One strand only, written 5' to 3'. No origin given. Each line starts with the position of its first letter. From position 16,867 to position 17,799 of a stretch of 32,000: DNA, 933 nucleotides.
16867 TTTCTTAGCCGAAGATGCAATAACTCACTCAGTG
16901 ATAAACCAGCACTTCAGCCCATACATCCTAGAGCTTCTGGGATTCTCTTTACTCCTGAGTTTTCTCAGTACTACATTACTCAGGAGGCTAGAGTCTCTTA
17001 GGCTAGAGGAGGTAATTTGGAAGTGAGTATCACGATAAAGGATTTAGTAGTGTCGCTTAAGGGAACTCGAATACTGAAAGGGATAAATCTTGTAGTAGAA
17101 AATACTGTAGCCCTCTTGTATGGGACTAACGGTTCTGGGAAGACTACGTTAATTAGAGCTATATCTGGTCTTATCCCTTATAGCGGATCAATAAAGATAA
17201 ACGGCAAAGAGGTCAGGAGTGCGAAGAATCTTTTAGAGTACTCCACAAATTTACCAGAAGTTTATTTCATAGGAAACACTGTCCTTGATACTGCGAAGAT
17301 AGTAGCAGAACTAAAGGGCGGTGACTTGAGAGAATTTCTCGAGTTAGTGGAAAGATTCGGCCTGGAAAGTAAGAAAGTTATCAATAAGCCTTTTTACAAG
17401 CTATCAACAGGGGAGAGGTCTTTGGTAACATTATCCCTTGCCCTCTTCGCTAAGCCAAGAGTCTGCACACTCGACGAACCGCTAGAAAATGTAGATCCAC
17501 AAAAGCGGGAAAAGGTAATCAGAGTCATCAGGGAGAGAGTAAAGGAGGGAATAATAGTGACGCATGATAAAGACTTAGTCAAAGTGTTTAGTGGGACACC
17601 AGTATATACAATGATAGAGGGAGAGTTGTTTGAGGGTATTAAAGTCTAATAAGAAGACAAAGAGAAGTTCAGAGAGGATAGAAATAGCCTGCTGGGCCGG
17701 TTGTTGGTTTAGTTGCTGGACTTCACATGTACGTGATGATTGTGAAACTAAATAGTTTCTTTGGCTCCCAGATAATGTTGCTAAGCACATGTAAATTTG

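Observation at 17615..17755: Third family member (P3): a TTG-initiated peptide gene nested in the 3' end of the ABC ATPase gene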

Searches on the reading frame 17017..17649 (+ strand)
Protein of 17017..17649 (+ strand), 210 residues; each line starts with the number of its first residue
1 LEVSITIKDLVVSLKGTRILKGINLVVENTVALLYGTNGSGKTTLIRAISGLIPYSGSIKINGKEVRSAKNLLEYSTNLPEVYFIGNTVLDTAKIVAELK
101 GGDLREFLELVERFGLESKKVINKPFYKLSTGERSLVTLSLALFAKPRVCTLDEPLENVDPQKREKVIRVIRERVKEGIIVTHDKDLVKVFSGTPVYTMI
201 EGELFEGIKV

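Call 10: search_protein_families(library=pfam, proteins=[window:17017-17649:+], max_evalue=0.01)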
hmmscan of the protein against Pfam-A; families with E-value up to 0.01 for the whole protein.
window:17017-17649:+ (210 aa): 11 families
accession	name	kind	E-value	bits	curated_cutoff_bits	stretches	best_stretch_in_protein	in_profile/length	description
PF00005.33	ABC_tran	-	3.4e-19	70.3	25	1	28-156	10-136/137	ABC transporter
PF13304.12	AAA_21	-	7.6e-11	43.1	27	2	32-94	2-71/304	AAA domain, putative AbiEii toxin, Type IV TA system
PF02463.25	SMC_N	-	3.3e-10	40.2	40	2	87-190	135-204/220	RecF/RecN/SMC N terminal domain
PF13476.12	AAA_23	-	2.4e-05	25.5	27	1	13-53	3-43/201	AAA domain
PF13166.12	AAA_13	-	0.00011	21.5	36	1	31-52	18-39/713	AAA domain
PF00004.35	AAA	-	0.00018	22.4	21.2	1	33-84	2-38/131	ATPase family associated with various cellular activities (AAA)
PF13555.12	AAA_29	-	0.00028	21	27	1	31-61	24-54/61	P-loop containing region of AAA domain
PF13175.12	AAA_15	-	0.0019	18.3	32.1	1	14-56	8-50/374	AAA ATPase domain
PF13191.12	AAA_16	-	0.0062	17.5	32.6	1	31-68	26-63/167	AAA ATPase domain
PF13245.12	AAA_19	-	0.0062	17.2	25.1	1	23-74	5-59/134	AAA domain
PF25201.1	nSTAND6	-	0.0062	17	27.7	1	27-70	16-61/148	Novel STAND NTPase 6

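Call 12: find_homologous_proteins(query=window:17017-17649:+, max_evalue=1e-10)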
Query window:17017-17649:+ (210 aa): 122 proteins with E <= 1e-10 among 1737 candidates; the best 120 are listed.
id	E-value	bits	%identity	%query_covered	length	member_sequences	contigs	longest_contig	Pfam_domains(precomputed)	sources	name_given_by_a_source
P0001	5.3e-125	433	100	99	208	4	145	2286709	PF00005.34,PF13476.13,PF02463.26,PF13304.13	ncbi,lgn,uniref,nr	ncbi:ATP-binding cassette domain-containing protein [Sulfolobus acidocaldarius]|uniref:ATP-binding c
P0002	5.9e-74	266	59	98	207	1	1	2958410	PF00005.34,PF13476.13,PF02463.26,PF13304.13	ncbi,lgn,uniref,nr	ncbi:ATP-binding cassette domain-containing protein [Stygiolobus caldivivus]|uniref:Mn2+/Zn2+ABC tra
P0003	1.4e-73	265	59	98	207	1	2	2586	PF00005.34,PF13175.13,PF13476.13,PF02463.26,PF13304.13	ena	-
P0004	1.6e-73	265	59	98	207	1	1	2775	PF00005.34,PF13175.13,PF13476.13,PF02463.26,PF13304.13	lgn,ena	-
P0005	5.8e-72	260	60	97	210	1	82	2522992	PF00005.34,PF13175.13,PF13476.13,PF13555.13,PF02463.26,PF13304.13,PF24389.2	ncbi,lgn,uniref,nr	ncbi:ATP-binding cassette domain-containing protein [Saccharolobus islandicus]|uniref:High-affinity 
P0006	1.5e-71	258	59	97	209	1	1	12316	PF00005.34,PF13175.13,PF13476.13,PF02463.26,PF13304.13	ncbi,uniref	ncbi:ABC transporter ATP-binding protein [Stygiolobus sp. RP850M]|uniref:ABC transporter ATP-binding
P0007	3.0e-71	257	59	97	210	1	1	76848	PF00005.34,PF13175.13,PF13476.13,PF02463.26,PF13304.13,PF24389.2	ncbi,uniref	ncbi:ATP-binding cassette domain-containing protein [Stygiolobus sp. CP8521M]|uniref:ATP-binding cas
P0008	8.4e-71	256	58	97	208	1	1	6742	PF00005.34,PF13175.13,PF13476.13,PF02463.26,PF13304.13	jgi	-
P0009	1.1e-70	256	59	97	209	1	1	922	PF00005.34,PF13175.13,PF13476.13,PF02463.26,PF13304.13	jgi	-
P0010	1.2e-70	255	58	97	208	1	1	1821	PF00005.34,PF13175.13,PF13476.13,PF02463.26,PF13304.13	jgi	jgi:ABC-type multidrug transport system ATPase subunit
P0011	1.7e-70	255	59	97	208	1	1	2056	PF00005.34,PF13175.13,PF13476.13,PF02463.26,PF13304.13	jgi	-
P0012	2.2e-70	255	59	97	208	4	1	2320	PF00005.34,PF13175.13,PF13476.13,PF02463.26,PF13304.13,PF24389.2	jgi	jgi:ABC-type multidrug transport system ATPase subunit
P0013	4.4e-70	254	59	97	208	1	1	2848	PF00005.34,PF13175.13,PF13476.13,PF02463.26,PF13304.13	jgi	jgi:ABC-type multidrug transport system ATPase subunit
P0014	5.0e-70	253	59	97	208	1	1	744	PF00005.34,PF13175.13,PF13476.13,PF02463.26,PF13304.13,PF24389.2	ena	-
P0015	7.2e-70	253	58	97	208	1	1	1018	PF00005.34,PF13175.13,PF13476.13,PF02463.26,PF13304.13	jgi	-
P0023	1.1e-44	171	45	91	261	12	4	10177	PF00005.34,PF13476.13,PF02463.26,PF13304.13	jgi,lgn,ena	-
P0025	5.7e-43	165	44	98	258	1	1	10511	PF00005.34,PF02463.26,PF13304.13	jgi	-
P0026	1.7e-38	151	41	96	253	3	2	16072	PF00005.34,PF13304.13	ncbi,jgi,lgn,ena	-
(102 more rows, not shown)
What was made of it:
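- The ATPase is 100% identical to an S. acidocaldarius protein (call 12).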

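Call 15: find_related_loci(query=A2, collection=genome_contigs, flank=10000)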
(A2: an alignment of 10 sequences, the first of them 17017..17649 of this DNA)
Query A2 (210 aa) in genome_contigs; peptide patterns used: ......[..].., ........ (x = any residue, [..] = any of these).
30 stretches matched a pattern; 19 encode a relative of the query (tblastn E <= 1e-3); 19 distinct loci.
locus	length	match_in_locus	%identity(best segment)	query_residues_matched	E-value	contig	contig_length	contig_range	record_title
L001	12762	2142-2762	58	7-210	3e-77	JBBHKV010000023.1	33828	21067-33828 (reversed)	Sulfolobaceae archaeon RB850M NODE_13_length_33828_cov_26.055003, whole genome shotgun sequence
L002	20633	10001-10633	57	3-210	5e-75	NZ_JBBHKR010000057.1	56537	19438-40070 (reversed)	Stygiolobus sp. CP850M NODE_11_length_56537_cov_25.729846, whole genome shotgun sequence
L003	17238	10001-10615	57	3-208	2e-69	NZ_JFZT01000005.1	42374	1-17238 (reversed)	Candidatus Acidianus copahuensis strain ALE1 ctg7180000000321, whole genome shotgun sequence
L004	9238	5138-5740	28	2-188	2e-18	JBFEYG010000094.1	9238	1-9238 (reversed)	MAG: Sulfurimonadaceae bacterium isolate Mix_mud09.2021.07.46 k141_2309063_length_9238_cov_18.0000, whole genome shotgun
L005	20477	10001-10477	31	36-181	8e-17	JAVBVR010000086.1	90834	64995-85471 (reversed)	MAG: Anaerovoracaceae bacterium isolate ZNE14_Bin14 all_Scaff017381, whole genome shotgun sequence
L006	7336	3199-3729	27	20-197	5e-15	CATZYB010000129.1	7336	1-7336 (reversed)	MAG TPA_asm: uncultured Lachnospiraceae bacterium isolate ERR9762692_bin.33_MetaWRAP_v1.3_MAG genome assembly, contig: E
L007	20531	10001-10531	27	20-197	7e-15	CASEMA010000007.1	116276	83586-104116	uncultured Eubacteriales bacterium isolate O38_L1_321321_idba_bin.76 genome assembly, contig: O38_L1_321321_idba_bin.76.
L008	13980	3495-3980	28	34-197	9e-15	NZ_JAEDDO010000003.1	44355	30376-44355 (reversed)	MAG: Frisingicoccus sp. isolate MAG034 NODE_345_length_44355_cov_25.150045, whole genome shotgun sequence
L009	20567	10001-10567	29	2-181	1e-14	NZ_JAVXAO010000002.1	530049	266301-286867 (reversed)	MAG: Clostridium sp. isolate CGS5Y2-bin27 NODE_5_length_530049_cov_77.706483, whole genome shotgun sequence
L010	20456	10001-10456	32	36-189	5e-14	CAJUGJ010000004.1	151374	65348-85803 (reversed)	MAG TPA_asm: uncultured Lachnospiraceae bacterium isolate MGBC140009 genome assembly, contig: MGBC140009.4, whole genome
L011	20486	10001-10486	28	34-197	4e-13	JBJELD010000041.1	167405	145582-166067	MAG: Candidatus Caccovicinus sp. isolate PUUB56_bin.034 NODE_23_length_167405_cov_8.615566, whole genome shotgun sequenc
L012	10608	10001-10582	29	13-191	3e-13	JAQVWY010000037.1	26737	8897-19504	MAG: Tissierellia bacterium isolate STF2_113 NODE_4113_length_26737_cov_8.300413_Sandtown_F2, whole genome shotgun seque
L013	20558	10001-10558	27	11-183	3e-12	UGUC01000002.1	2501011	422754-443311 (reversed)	Providencia stuartii strain NCTC11800 genome assembly, contig: ERS513146SCcontig000002, whole genome shotgun sequence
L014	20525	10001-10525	28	19-183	6e-9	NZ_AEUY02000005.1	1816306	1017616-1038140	Streptococcus pseudoporcinus LQ 940-04 Contig1216510750, whole genome shotgun sequence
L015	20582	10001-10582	25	2-183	1e-6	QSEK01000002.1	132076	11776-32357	Eubacterium sp. AM49-13BH AM49-13BH.Scaf2, whole genome shotgun sequence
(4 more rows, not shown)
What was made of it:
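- Tried and rejected: The other 16 were unrelated bacterial ABC ATPases (call 15).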

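Call 21: find_encoding_contigs(protein=P0005, flank=10000, max_places=3)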
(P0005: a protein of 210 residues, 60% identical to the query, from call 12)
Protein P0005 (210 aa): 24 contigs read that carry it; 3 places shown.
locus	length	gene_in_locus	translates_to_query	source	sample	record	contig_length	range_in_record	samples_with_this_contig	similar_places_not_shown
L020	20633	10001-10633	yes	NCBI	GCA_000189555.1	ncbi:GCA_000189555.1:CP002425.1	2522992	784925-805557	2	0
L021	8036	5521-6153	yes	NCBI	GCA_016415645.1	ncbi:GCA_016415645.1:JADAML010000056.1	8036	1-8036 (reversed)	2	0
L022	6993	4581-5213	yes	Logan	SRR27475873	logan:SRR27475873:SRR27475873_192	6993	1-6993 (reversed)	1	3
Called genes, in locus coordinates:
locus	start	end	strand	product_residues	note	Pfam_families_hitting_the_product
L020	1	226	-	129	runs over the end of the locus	-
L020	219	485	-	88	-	-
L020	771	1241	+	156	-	PF05942:PaREP1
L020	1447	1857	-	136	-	PF01850:PIN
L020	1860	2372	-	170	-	-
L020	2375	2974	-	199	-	-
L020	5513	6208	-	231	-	PF00881:Nitroreductase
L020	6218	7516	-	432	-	PF02624:YcaO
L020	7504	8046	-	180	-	-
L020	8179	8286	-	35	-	-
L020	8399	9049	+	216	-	-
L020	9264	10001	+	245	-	-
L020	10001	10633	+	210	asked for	PF02463:SMC_N (faint), PF13175:AAA_15 (faint), PF13555:AAA_29 (weak), PF13476:AAA_23 (weak), PF24389:ORC-CDC6-like (faint), PF00005:ABC_tran, PF13304:AAA_21 (faint)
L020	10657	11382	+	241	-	-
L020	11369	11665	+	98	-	PF01022:HTH_5 (weak), PF13601:HTH_34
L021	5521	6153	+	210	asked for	PF02463:SMC_N (faint), PF13175:AAA_15 (faint), PF13555:AAA_29 (weak), PF13476:AAA_23 (weak), PF24389:ORC-CDC6-like (faint), PF00005:ABC_tran, PF13304:AAA_21 (faint)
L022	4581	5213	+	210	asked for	PF02463:SMC_N (faint), PF13175:AAA_15 (faint), PF13555:AAA_29 (weak), PF13476:AAA_23 (weak), PF24389:ORC-CDC6-like (faint), PF00005:ABC_tran, PF13304:AAA_21 (faint)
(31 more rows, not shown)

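Call 22: find_encoding_contigs(protein=P0002, flank=10000, max_places=2)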
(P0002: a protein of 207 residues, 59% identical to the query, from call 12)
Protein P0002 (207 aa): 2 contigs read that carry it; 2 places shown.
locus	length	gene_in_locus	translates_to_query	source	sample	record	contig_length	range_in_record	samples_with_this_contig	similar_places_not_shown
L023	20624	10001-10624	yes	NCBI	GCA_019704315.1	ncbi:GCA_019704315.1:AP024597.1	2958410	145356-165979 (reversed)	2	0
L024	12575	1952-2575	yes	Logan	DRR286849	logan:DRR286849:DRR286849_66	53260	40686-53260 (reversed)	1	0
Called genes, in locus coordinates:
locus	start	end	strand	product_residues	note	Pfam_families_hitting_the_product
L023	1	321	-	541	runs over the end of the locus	-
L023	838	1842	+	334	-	-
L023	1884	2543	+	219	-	-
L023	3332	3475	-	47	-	-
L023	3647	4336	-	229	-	PF00881:Nitroreductase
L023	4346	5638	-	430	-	PF02624:YcaO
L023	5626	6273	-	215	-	-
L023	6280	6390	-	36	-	-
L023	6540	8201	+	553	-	PF07690:MFS_1, PF00083:Sugar_tr (weak)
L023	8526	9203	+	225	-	-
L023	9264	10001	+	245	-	-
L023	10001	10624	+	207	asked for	PF02463:SMC_N (faint), PF13476:AAA_23 (weak), PF00005:ABC_tran, PF13304:AAA_21 (faint)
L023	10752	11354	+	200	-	-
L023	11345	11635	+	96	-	PF13601:HTH_34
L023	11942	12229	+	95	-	PF13173:AAA_14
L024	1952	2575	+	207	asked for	PF02463:SMC_N (faint), PF13476:AAA_23 (weak), PF00005:ABC_tran, PF13304:AAA_21 (faint)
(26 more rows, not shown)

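Call 42: find_encoding_contigs(protein=P0026, flank=8000, max_places=2)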
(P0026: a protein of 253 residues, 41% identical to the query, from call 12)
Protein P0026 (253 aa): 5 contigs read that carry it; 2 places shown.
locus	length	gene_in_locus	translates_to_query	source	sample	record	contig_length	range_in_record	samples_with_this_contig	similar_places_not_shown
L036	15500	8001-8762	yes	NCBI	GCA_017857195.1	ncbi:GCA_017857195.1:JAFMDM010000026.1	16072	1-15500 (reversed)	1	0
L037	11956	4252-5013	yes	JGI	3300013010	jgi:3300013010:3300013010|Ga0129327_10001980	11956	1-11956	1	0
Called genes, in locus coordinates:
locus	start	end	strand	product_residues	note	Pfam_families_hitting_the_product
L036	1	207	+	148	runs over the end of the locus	PF07185:DUF1404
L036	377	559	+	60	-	-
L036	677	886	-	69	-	-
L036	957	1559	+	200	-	PF22852:SoxE_N, PF06525:SoxE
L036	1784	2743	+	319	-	PF00355:Rieske (faint)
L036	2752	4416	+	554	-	PF00033:Cytochrome_B, PF13631:Cytochrom_B_N_2, PF00032:Cytochrom_B_C (weak)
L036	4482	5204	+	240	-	PF00571:CBS (weak)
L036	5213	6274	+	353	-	PF13506:Glyco_transf_21, PF00535:Glycos_transf_2, PF13641:Glyco_tranf_2_3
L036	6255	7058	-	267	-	PF04909:Amidohydro_2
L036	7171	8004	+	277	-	-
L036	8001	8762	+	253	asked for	PF00005:ABC_tran, PF13304:AAA_21 (faint)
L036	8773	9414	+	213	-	-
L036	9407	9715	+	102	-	PF12802:MarR_2 (faint), PF01022:HTH_5, PF01978:TrmB (weak), PF12840:HTH_20, PF13601:HTH_34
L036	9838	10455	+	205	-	-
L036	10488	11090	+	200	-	PF00857:Isochorismatase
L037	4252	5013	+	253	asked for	PF00005:ABC_tran, PF13304:AAA_21 (faint)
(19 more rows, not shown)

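Call 43: find_encoding_contigs(protein=P0025, flank=8000, max_places=2)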
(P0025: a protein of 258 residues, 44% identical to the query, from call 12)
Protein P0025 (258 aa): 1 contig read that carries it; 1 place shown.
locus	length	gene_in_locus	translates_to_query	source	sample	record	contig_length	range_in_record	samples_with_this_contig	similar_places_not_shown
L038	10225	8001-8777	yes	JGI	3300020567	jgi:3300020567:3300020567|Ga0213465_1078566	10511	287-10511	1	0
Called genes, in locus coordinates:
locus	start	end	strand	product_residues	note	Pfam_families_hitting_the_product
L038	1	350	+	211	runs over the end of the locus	?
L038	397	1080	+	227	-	-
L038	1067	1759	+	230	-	PF12838:Fer4_7, PF13183:Fer4_8, PF13187:Fer4_9, PF13534:Fer4_17 (weak)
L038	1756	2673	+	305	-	PF02754:CCG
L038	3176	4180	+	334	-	PF02463:SMC_N, PF13175:AAA_15, PF13476:AAA_23, PF13555:AAA_29 (faint), PF13304:AAA_21, PF13175:AAA_15 (weak)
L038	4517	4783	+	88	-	-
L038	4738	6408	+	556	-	PF00136:DNA_pol_B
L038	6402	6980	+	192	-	-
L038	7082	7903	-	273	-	-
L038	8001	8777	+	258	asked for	PF02463:SMC_N (faint), PF00005:ABC_tran, PF13304:AAA_21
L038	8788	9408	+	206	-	-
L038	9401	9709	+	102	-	PF12802:MarR_2 (weak), PF12840:HTH_20 (weak), PF01022:HTH_5 (weak), PF01047:MarR (weak), PF13601:HTH_34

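Call 44: find_encoding_contigs(protein=P0023, flank=8000, max_places=2)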
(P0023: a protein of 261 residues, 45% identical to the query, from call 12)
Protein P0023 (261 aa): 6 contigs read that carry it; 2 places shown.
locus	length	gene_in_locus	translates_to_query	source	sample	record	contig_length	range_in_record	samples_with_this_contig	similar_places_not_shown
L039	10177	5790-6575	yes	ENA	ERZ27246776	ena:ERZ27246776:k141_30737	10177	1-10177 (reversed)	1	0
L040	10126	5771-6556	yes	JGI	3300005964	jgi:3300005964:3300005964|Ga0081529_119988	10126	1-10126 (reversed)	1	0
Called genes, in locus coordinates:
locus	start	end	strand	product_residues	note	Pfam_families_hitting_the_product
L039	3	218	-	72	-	?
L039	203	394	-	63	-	-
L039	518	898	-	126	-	-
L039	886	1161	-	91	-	-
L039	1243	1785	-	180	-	-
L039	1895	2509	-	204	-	-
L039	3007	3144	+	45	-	-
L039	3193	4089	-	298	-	PF03186:CobD_Cbib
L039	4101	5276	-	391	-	PF01053:Cys_Met_Meta_PP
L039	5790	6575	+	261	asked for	PF02463:SMC_N (faint), PF13476:AAA_23 (faint), PF00005:ABC_tran, PF13304:AAA_21 (weak)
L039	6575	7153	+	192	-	-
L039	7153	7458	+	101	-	PF01022:HTH_5 (weak), PF12840:HTH_20 (weak), PF13601:HTH_34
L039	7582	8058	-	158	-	PF04024:PspC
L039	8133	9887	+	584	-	PF00384:Molybdopterin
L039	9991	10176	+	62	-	?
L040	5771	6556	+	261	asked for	PF02463:SMC_N (faint), PF13476:AAA_23 (faint), PF00005:ABC_tran, PF13304:AAA_21 (weak)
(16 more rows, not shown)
